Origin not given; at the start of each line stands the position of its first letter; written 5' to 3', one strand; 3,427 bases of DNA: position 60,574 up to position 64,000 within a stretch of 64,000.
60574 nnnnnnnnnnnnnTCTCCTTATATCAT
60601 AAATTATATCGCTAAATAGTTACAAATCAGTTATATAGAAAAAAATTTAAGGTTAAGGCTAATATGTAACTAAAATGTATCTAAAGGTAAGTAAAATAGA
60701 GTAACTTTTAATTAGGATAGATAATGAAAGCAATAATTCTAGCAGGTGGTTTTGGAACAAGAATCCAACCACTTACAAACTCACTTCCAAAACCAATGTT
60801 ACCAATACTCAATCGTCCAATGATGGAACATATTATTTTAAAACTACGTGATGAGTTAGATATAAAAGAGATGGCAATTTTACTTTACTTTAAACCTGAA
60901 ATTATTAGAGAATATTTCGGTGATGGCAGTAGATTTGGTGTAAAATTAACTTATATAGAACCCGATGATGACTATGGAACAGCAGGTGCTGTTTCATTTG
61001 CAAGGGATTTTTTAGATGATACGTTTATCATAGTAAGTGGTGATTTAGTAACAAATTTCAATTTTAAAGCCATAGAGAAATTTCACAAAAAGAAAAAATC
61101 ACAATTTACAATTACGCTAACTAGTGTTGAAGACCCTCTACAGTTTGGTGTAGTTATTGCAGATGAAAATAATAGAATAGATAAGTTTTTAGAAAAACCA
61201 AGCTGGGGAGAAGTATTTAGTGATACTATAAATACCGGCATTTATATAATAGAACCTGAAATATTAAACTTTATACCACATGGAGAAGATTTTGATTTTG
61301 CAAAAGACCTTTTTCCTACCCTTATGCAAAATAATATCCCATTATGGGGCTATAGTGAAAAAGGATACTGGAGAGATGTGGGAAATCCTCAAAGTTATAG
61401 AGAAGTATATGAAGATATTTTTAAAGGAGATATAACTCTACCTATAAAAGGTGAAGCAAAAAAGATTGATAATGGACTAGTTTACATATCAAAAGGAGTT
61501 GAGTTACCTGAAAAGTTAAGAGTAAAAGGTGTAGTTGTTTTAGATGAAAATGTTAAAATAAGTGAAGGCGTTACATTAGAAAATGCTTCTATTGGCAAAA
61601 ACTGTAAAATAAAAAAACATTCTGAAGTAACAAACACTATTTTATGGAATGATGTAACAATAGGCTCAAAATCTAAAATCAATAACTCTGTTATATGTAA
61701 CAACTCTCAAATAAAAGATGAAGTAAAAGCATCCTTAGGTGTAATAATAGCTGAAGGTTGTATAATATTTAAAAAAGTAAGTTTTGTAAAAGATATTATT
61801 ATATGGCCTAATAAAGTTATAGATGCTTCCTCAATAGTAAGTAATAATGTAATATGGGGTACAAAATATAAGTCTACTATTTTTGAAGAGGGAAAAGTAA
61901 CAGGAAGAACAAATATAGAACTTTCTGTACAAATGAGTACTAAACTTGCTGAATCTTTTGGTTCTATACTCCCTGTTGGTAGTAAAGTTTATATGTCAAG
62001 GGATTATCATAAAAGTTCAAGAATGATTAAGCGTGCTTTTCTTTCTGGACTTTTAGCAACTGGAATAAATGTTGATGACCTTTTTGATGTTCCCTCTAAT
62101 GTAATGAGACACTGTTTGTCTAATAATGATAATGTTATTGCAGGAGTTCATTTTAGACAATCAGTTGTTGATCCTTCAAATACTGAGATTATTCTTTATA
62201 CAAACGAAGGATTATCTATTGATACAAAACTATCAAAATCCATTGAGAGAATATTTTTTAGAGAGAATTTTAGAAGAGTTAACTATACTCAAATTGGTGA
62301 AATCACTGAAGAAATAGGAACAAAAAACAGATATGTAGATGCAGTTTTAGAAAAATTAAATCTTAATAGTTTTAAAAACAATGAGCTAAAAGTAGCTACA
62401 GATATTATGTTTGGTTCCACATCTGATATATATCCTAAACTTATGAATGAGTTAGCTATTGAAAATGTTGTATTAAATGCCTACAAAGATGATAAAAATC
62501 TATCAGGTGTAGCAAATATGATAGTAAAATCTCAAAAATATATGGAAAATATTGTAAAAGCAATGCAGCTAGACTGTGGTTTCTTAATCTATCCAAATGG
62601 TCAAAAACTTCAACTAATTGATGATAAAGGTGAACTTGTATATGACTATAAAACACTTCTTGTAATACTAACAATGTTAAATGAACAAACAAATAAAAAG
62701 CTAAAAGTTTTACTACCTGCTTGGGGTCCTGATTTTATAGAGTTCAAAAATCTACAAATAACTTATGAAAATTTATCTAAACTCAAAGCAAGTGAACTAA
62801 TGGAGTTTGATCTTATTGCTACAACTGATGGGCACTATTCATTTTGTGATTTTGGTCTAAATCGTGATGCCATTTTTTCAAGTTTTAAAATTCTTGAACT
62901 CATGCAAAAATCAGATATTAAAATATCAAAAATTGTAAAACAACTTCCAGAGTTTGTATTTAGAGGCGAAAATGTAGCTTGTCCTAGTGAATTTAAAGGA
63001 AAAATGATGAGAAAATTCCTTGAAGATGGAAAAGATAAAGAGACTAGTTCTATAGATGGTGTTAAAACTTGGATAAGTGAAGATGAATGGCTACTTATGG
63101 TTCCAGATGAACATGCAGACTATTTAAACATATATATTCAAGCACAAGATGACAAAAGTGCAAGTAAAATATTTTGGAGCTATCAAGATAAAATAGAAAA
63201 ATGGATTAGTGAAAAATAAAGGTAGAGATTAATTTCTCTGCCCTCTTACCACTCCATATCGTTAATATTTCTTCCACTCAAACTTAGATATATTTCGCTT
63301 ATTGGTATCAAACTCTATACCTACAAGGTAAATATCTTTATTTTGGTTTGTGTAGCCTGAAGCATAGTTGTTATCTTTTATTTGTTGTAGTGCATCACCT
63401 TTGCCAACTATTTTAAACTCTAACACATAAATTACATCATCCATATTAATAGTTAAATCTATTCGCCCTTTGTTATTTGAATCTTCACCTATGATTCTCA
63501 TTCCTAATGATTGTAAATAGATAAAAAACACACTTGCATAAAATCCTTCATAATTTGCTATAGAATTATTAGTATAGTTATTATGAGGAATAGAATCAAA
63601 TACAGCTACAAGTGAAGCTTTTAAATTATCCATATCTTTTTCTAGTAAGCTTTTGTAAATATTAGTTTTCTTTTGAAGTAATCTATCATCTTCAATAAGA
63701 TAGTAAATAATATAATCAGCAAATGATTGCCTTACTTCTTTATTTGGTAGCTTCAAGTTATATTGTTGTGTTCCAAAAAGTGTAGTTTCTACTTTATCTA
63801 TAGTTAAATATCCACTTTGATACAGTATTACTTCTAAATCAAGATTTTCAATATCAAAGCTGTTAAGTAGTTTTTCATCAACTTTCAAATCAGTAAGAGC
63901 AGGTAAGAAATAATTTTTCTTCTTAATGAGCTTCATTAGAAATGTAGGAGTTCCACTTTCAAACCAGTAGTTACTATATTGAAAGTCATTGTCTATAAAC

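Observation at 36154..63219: Contiguous ~27-kb glycogen + EMP glycolysis + bidirectional Hox hydrogenase cluster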

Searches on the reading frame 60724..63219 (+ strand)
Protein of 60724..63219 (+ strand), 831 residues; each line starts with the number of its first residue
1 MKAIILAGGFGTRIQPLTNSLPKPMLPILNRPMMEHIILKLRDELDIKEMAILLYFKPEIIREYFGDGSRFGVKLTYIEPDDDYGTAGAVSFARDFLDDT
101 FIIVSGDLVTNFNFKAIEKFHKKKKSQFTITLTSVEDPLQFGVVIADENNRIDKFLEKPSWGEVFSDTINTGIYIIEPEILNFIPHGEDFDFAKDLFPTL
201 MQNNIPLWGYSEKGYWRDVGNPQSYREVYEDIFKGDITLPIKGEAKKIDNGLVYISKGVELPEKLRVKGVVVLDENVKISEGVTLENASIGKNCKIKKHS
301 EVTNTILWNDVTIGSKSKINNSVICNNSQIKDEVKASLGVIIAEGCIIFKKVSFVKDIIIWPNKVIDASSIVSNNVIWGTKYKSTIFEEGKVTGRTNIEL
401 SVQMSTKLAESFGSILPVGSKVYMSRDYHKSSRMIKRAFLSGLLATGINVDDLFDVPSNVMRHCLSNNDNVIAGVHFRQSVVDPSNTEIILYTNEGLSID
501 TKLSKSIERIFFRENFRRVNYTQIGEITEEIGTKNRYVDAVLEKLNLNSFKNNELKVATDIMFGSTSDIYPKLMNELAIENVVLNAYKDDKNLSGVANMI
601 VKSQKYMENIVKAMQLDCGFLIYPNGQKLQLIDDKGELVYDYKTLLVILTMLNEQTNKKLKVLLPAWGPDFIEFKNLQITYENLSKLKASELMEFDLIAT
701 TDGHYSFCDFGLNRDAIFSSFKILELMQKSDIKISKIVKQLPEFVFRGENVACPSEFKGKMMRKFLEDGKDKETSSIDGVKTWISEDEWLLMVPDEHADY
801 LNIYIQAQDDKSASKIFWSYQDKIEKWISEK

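Call 5: search_protein_families(library=pfam, proteins=[window:60724-63219:+])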
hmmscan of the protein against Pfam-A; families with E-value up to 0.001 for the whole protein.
window:60724-63219:+ (831 aa): 7 families
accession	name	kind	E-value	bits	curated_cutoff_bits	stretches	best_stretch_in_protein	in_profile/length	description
PF00483.29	NTP_transferase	-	6.1e-52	177.1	21.2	1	2-232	1-242/245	Nucleotidyl transferase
PF25084.1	LbH_EIF2B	-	5.6e-20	71.7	54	1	252-352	3-103/105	EIF2B subunit epsilon LbH domain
PF02878.22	PGM_PMM_I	-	2.9e-14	53.4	22.5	1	386-517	3-137/138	Phosphoglucomutase/phosphomannomutase, alpha/beta/alpha domain I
PF02879.22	PGM_PMM_II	-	3.4e-08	34.4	29.3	1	536-636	2-103/103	Phosphoglucomutase/phosphomannomutase, alpha/beta/alpha domain II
PF24894.1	Hexapep_GlmU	-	8.9e-06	26.2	23.3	0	300-351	30-80/104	GlmU-like, C-terminal hexapeptide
PF12804.13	NTP_transf_3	-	6.6e-05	23.6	27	1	3-108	1-96/160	MobA-like NTP transferase domain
PF00132.30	Hexapep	-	0.00068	19.7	27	0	272-304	3-36/36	Bacterial transferase hexapeptide (six repeats)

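Call 44: search_protein_families(library=ncbifam, max_evalue=0.00001, proteins=[window:60724-63219:+])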
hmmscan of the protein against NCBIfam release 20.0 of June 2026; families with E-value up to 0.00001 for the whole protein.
window:60724-63219:+ (831 aa): 33 families (the best 25 are shown)
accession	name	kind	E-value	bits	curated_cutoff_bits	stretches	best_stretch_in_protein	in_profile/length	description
NF052502.1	man1P_GTase_Rv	exception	5.1e-68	229.5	440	1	2-369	2-345/352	mannose-1-phosphate guanylyltransferase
TIGR03992.1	Arch_glmU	subfamily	3.6e-58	197.3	292.1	1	1-327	1-324/393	bifunctional sugar-1-phosphate nucleotidylyltransferase/acetyltransferase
TIGR01208.1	rmlA_long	equivalog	4.3e-49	167.3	320.25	1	2-336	1-337/353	glucose-1-phosphate thymidylyltransferase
TIGR03990.1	Arch_GlmM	equivalog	1.3e-46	159.4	439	1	392-821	9-441/444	phosphoglucosamine mutase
NF041173.1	Sug_nt_acttase_Thmprot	equivalog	9.1e-38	130.2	600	1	1-331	1-311/405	bifunctional sugar-1-phosphate nucleotidylyltransferase/acetyltransferase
NF003670.0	PRK05293.1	equivalog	1.1e-36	126.6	470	1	3-336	7-358/382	glucose-1-phosphate adenylyltransferase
TIGR02091.1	glgC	equivalog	1.3e-35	123.2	424.9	1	2-335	2-361/364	glucose-1-phosphate adenylyltransferase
NF049965.1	GlMnHpPGnyltfHddC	equivalog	1.2e-29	103.5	300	1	1-229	1-218/221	D-glycero-D-manno-heptose 1-phosphate guanosyltransferase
TIGR02623.1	G1P_cyt_trans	equivalog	1.9e-29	102.9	300.25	2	74-219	94-232/255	glucose-1-phosphate cytidylyltransferase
TIGR01173.1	glmU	equivalog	7.2e-29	100.9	366.85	2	1-181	1-177/452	bifunctional UDP-N-acetylglucosamine diphosphorylase/glucosamine-1-phosphate N-acetyltransferase GlmU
NF045761.1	NAMPUrTaseMurU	equivalog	4.5e-28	98.6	250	1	1-228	1-223/226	N-acetylmuramate alpha-1-phosphate uridylyltransferase MurU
NF041313.1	UDPGP_AglF_Halo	equivalog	2.1e-27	96.1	400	1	1-182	1-180/234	UTP--glucose-1-phosphate uridylyltransferase AglF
NF010934.1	PRK14354.1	equivalog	1.9e-26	92.6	450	1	3-181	2-177/447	bifunctional UDP-N-acetylglucosamine diphosphorylase/glucosamine-1-phosphate N-acetyltransferase GlmU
NF010937.0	PRK14357.1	equivalog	3.1e-23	82.4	658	1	1-181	1-174/448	bifunctional UDP-N-acetylglucosamine diphosphorylase/glucosamine-1-phosphate N-acetyltransferase GlmU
TIGR01455.1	glmM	equivalog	5e-23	81.5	447.55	1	392-753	6-376/442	phosphoglucosamine mutase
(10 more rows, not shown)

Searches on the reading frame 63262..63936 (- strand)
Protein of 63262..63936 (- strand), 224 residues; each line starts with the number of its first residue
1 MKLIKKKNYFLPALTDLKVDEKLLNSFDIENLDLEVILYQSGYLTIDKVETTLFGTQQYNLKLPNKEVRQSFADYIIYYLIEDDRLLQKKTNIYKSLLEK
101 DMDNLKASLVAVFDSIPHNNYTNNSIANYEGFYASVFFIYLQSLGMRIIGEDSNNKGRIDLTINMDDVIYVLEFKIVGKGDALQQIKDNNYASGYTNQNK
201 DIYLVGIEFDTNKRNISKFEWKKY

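Call 5: search_protein_families(library=pfam, proteins=[window:63262-63936:-])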
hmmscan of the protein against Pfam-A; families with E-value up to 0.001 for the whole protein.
window:63262-63936:- (224 aa): 1 family
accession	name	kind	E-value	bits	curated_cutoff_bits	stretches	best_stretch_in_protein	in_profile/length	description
PF08011.17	PDDEXK_9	-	3e-20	72.6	25.5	1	129-218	2-104/105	PD-(D/E)XK nuclease superfamily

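Call 62: search_protein_families(library=ncbifam, max_evalue=1e-8, proteins=[window:63262-63936:-])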
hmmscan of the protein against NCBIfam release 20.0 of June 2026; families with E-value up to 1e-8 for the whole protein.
window:63262-63936:- (224 aa): 0 families
